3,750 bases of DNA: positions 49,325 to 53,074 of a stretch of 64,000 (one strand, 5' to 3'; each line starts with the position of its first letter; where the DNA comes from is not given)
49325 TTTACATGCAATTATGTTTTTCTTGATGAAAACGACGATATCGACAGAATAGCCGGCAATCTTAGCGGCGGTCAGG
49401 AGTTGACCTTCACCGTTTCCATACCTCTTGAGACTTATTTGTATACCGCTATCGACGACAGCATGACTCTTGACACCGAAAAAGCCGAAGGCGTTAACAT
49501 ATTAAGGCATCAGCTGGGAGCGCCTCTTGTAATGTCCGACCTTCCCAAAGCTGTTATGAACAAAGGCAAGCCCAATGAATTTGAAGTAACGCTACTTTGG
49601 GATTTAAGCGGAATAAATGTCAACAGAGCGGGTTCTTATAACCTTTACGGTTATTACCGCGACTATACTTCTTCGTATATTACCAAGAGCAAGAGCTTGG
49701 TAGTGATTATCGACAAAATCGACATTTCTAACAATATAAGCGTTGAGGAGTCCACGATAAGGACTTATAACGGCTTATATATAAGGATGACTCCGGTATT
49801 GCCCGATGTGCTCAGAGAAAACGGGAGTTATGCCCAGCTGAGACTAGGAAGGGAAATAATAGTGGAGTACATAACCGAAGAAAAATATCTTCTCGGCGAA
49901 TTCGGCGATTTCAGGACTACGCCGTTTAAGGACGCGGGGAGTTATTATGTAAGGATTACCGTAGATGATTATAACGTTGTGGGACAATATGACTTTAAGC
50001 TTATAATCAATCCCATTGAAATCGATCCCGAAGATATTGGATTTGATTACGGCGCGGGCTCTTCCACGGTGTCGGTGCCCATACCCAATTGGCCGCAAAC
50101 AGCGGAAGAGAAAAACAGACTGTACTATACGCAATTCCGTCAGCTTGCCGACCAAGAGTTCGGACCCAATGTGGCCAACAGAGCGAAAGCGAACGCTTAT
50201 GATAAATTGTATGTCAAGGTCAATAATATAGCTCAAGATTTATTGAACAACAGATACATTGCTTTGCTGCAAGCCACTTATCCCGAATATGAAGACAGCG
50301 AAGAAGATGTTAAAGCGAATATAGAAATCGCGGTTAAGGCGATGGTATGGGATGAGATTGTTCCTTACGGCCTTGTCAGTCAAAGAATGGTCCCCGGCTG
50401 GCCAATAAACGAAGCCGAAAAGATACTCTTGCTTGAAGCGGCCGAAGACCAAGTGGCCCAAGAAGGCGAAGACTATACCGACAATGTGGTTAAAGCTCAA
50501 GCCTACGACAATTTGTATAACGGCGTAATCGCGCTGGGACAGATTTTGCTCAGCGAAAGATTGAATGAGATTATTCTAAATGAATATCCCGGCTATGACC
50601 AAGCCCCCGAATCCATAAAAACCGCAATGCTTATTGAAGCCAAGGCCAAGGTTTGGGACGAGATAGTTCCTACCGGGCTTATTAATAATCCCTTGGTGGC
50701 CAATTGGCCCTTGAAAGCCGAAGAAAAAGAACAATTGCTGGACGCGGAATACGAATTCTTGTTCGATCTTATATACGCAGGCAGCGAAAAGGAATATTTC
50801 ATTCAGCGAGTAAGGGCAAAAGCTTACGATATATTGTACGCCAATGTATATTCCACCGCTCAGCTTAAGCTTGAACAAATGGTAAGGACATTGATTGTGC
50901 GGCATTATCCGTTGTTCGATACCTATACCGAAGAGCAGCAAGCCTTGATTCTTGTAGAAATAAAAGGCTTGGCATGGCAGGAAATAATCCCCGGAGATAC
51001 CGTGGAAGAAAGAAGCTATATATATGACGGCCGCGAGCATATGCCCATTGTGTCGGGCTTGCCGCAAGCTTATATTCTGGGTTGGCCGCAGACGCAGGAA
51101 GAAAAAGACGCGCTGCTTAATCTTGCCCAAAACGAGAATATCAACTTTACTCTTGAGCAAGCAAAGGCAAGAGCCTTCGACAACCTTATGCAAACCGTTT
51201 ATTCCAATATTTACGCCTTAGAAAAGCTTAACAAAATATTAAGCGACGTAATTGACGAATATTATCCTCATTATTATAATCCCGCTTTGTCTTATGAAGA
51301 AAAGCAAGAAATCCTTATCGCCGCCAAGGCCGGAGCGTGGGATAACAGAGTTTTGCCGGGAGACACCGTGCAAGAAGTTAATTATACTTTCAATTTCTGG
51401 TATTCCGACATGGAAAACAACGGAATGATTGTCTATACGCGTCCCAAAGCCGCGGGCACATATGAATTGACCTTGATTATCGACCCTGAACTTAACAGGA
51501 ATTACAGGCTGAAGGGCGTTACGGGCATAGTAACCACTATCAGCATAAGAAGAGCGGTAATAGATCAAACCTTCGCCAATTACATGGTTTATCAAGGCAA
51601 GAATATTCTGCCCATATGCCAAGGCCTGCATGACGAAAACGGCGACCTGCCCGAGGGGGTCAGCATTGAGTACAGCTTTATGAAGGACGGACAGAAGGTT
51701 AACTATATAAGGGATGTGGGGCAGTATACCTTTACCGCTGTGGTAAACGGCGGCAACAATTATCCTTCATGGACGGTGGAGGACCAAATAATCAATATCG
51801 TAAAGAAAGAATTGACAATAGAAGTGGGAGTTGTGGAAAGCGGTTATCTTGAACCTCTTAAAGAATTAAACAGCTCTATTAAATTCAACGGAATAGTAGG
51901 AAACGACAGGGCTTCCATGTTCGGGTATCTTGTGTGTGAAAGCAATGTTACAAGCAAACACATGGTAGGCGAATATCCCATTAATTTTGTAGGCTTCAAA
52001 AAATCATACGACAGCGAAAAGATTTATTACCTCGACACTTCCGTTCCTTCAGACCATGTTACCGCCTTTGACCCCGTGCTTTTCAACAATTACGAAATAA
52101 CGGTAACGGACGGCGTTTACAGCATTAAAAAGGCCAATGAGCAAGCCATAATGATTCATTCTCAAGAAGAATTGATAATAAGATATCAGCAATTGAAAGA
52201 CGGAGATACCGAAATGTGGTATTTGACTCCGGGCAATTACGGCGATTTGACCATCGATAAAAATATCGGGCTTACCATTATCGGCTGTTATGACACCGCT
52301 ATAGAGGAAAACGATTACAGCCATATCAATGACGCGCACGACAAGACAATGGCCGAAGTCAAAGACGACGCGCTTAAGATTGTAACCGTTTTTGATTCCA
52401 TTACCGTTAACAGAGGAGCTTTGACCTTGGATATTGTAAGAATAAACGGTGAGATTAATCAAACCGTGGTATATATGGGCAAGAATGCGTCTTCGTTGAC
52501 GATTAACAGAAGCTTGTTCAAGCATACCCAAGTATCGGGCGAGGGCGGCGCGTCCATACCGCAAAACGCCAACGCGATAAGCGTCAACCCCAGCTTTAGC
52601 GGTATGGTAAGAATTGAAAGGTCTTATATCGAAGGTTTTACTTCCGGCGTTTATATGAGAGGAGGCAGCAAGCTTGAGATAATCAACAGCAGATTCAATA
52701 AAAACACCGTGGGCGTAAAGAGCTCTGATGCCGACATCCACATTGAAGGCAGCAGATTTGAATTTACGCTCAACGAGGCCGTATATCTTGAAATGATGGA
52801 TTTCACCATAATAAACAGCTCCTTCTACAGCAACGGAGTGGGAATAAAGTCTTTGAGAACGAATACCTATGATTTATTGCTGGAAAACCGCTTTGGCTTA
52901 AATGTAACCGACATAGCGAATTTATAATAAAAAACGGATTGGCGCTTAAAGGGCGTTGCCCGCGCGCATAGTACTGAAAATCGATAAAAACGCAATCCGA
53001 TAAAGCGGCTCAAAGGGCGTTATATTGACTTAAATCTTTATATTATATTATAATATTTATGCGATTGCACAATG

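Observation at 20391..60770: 40-kb surface locus: three head-module lipoproteins (719, 3630, 6342 aa), a dockerin-tagged M6 protease/RCC1 protein and a cohesin-like lipoprotein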

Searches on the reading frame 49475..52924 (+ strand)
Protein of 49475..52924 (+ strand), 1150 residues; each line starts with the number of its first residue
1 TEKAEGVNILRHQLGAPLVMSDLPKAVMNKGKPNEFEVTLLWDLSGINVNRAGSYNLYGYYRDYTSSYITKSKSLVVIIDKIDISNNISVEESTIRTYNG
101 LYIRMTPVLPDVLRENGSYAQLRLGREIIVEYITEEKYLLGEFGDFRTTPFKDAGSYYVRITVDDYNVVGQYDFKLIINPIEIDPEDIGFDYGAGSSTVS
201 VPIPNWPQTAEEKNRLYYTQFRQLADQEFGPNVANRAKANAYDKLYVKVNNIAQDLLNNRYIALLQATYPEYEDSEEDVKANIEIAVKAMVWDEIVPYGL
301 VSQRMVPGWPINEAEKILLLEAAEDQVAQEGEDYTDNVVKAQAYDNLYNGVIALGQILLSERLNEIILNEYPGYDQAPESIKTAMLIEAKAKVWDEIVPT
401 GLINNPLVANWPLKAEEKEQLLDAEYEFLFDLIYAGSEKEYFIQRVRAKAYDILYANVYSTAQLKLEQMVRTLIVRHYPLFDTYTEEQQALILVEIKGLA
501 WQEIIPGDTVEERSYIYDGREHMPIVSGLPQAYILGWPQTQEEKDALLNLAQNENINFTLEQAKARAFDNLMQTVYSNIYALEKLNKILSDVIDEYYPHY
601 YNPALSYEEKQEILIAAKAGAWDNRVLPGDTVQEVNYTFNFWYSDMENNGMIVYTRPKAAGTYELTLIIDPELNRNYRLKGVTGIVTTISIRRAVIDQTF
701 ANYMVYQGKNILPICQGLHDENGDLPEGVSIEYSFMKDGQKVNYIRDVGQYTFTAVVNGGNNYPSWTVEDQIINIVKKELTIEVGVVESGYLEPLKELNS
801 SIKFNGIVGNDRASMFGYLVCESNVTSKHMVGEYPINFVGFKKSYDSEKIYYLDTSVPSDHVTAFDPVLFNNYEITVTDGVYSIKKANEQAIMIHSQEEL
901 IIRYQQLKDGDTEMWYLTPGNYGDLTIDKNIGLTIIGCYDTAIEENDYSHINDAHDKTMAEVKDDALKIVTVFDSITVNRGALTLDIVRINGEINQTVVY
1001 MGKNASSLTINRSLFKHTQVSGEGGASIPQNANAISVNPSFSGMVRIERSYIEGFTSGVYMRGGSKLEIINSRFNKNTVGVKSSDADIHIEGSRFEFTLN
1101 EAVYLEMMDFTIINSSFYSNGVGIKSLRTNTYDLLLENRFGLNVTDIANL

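Call 92: predict_structure(alignment_id=A8)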
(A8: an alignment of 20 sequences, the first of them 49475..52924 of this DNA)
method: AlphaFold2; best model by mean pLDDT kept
length: 1150 residues; sequences in the alignment: 20
mean_pLDDT: 58.8   pTM: 0.40
mean pLDDT of the five models: 58.8, 57.4, 56.3, 55.0, 54.7
residues with pLDDT >= 90: 121; 70-90: 288; 50-70: 247; < 50: 494
segments of 3 or more residues with pLDDT < 50: 1-234, 296-310, 399-427, 430-447, 455-468, 486-491, 493-495, 497-499, 501-512, 520-542, 555-557, 572-605, 607-612, 614-636, 842-868, 943-965
pLDDT, mean of each block of 10 residues (from residue 1): 30 33 34 33 36 37 31 36 37 34 30 31 30 44 39 36 31 27 29 28 29 35 34 48 55 60 78 74 79 51 39 66 75 66 70 54 70 61 64 57 40 42 49 42 48 48 48 57 48 50 44 50 38 41 57 55 56 40 36 42 46 45 33 43 56 56 57 48 53 63 83 76 71 83 82 83 76 88 82 73 78 65 70 75 39 36 44 79 81 91 91 91 92 89 45 42 56 93 92 86 94 83 61 91 91 91 89 89 86 88 84 86 80 69 85
secondary structure, 60 per line:
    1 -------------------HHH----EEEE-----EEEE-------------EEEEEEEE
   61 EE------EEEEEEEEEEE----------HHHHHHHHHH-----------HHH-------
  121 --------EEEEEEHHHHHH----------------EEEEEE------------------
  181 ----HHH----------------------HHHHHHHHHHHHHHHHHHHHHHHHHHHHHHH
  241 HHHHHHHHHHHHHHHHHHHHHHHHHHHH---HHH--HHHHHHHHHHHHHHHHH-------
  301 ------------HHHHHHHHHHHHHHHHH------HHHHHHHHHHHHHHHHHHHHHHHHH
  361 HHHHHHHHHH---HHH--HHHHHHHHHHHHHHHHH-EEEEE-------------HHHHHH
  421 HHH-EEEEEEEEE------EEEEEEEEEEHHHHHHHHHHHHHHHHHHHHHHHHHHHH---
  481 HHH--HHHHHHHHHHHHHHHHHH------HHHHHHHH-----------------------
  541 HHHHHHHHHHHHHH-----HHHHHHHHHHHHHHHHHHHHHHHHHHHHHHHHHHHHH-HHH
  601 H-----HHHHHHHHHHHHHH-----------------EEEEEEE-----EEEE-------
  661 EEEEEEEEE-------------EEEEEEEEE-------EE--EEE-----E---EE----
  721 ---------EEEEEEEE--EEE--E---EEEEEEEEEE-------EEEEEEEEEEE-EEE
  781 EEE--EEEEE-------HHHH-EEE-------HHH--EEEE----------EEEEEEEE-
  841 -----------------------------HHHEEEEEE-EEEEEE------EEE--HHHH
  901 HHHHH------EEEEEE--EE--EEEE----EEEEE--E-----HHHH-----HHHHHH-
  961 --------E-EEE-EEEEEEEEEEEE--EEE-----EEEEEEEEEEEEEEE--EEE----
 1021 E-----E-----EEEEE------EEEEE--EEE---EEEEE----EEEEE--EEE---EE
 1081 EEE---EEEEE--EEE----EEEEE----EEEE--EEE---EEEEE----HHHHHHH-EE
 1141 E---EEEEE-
elements in order (helices of 4 or more, strands of 3 or more residues): E27-30 E36-39 E53-62 E69-79 H90-99 E129-134 H135-140 E157-162 H210-268 H277-293 H313-329 H336-370 H379-395 E397-401 H415-423 E425-433 E440-449 H450-477 H486-503 H510-517 H541-554 H560-596 H598-601 H607-620 E638-644 E650-653 E661-669 E683-691 E703-705 E730-737 E740-742 E749-758 E766-776 E778-783 E786-790 H798-801 E803-805 E818-821 E832-839 E873-878 E880-885 E892-894 H897-905 E912-917 E924-927 E932-936 H945-948 H954-959 E971-973 E975-986 E989-991 E997-1011 E1014-1016 E1033-1037 E1044-1048 E1051-1053 E1057-1061 E1066-1070 E1073-1075 E1079-1083 E1087-1091 E1094-1096 E1101-1105 E1110-1113 E1116-1118 E1122-1126 H1131-1137 E1139-1141 E1145-1149

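Call 94: fold_search(model_id=the predicted structure, library=pdb)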
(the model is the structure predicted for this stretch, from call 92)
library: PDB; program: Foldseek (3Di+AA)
matches with E <= 10: 542; with E <= 0.001: 5
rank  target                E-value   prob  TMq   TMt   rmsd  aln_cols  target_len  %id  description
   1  7o7a_A                3.5e-05  1.00  0.12  0.27  11.8       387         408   10  Structure of the PL6 family alginate lyase Pedsa0632 from Pseudopedobacter saltans (released 2021-07-28)
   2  7o84_A                2.2e-04  1.00  0.12  0.29  11.7       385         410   11  Structure of the PL6 family alginate lyase Pedsa0632 from Pseudopedobacter saltans in complex with substrate (released 2021-07-28)
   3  7o84_B                3.0e-04  1.00  0.13  0.29  11.0       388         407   10  Structure of the PL6 family alginate lyase Pedsa0632 from Pseudopedobacter saltans in complex with substrate (released 2021-07-28)
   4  5gkq_A                4.6e-04  1.00  0.13  0.19  17.7       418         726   11  Structure of PL6 family alginate lyase AlyGC mutant-R241A (released 2017-02-08)
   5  8bwk_C                6.3e-04  1.00  0.15  0.22  17.6       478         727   11  Metagenomic derived PL6 alginate lyase (released 2023-12-20)
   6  4aq1_C                1.1e-03  0.95  0.09  0.15  26.2       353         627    9  Structure of the SbsB S-layer protein of Geobacillus stearothermophilus PV72p2 in complex with nanobody KB6 (released 2012-06-13)
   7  3shs                  1.3e-03  0.87  0.08  0.20  19.3       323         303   12  Three N-terminal domains of the bacteriophage RB49 Highly Immunogenic Outer Capsid protein (Hoc) (released 2011-06-29)
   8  2uve_A                2.0e-03  0.35  0.08  0.14  30.8       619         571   10  Structure of Yersinia enterocolitica Family 28 Exopolygalacturonase (released 2007-05-08)
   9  8a1m_A                2.4e-03  0.60  0.06  0.14  18.8       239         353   11  Crystal structure of the transpeptidase LdtMt2 from Mycobacterium tuberculosis in complex with maleimide analogue 4 (released 2023-06-14)
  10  8jhh_B                2.8e-03  1.00  0.16  0.24   5.7       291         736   12  Glycoside hydrolase family 55 endo-beta-1,3-glucanase from Microdochium nivale (released 2024-04-03)
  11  8bwk_B                3.0e-03  1.00  0.15  0.23  16.1       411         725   12  Metagenomic derived PL6 alginate lyase (released 2023-12-20)
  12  5c1e                  3.3e-03  1.00  0.14  0.48   7.2       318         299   12  Crystal Structure of the Pectin Methylesterase from Aspergillus niger in Penultimately Deglycosylated Form (N-acetylgluc (released 2015-07-01)
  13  8aho_A                5.1e-03  0.35  0.06  0.14  18.8       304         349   11  Crystal structure of the transpeptidase LdtMt2 from Mycobacterium tuberculosis in complex with cyanamide analogue 31 (released 2023-08-02)
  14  7cmg_B                6.0e-03  0.41  0.09  0.16  41.0       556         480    9  The Structure of the periplasmic domain of PorM (released 2020-09-02)
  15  2uve_B                7.8e-03  0.20  0.08  0.14  30.6       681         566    8  Structure of Yersinia enterocolitica Family 28 Exopolygalacturonase (released 2007-05-08)
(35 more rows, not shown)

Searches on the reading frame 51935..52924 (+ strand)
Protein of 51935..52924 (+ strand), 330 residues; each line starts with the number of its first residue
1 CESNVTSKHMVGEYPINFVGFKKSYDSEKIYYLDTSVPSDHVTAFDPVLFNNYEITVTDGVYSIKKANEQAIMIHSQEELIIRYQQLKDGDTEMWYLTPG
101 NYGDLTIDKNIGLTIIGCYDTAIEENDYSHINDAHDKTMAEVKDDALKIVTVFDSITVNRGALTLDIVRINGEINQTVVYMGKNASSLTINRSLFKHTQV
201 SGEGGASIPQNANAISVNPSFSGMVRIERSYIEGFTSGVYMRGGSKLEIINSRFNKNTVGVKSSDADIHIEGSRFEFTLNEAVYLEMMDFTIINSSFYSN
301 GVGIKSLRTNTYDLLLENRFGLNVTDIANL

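Call 65: find_related_loci(query=A7, collection=metagenome_contigs, flank=10000)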
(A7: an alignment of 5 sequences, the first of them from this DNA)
Query A7 (330 aa) in metagenome_contigs; peptide patterns used: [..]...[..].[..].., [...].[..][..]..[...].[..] (x = any residue, [..] = any of these).
460 stretches matched a pattern; 2 encode a relative of the query (tblastn E <= 1e-3); 2 distinct loci.
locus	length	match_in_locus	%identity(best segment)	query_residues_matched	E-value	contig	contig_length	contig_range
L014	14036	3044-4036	56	1-330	2e-124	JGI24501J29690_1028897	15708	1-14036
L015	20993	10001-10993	56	1-330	2e-124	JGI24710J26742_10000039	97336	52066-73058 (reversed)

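Call 89: search_protein_families(library=pfam, proteins=[L015:18005-18739:+, L015:17400-18005:+], max_evalue=1)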
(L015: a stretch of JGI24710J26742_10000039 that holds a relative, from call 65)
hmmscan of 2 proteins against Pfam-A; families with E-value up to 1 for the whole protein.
L015:18005-18739:+ (245 aa): 1 family
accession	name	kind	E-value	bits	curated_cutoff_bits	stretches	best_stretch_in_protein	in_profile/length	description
PF06480.20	FtsH_ext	-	0.031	14.9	25.5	1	8-79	4-76/103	FtsH Extracellular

L015:17400-18005:+ (202 aa): 3 families
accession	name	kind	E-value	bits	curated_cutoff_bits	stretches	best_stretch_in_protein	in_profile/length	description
PF00404.24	Dockerin_1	-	0.014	16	22.9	1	138-183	1-49/57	Dockerin type I domain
PF09750.14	DRY_EERY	-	0.024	15.3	25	1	51-115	22-82/133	Alternative splicing regulator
PF05279.16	Asp-B-Hydro_N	-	0.12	12.8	23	1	120-155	33-64/66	Aspartyl beta-hydroxylase N-terminal region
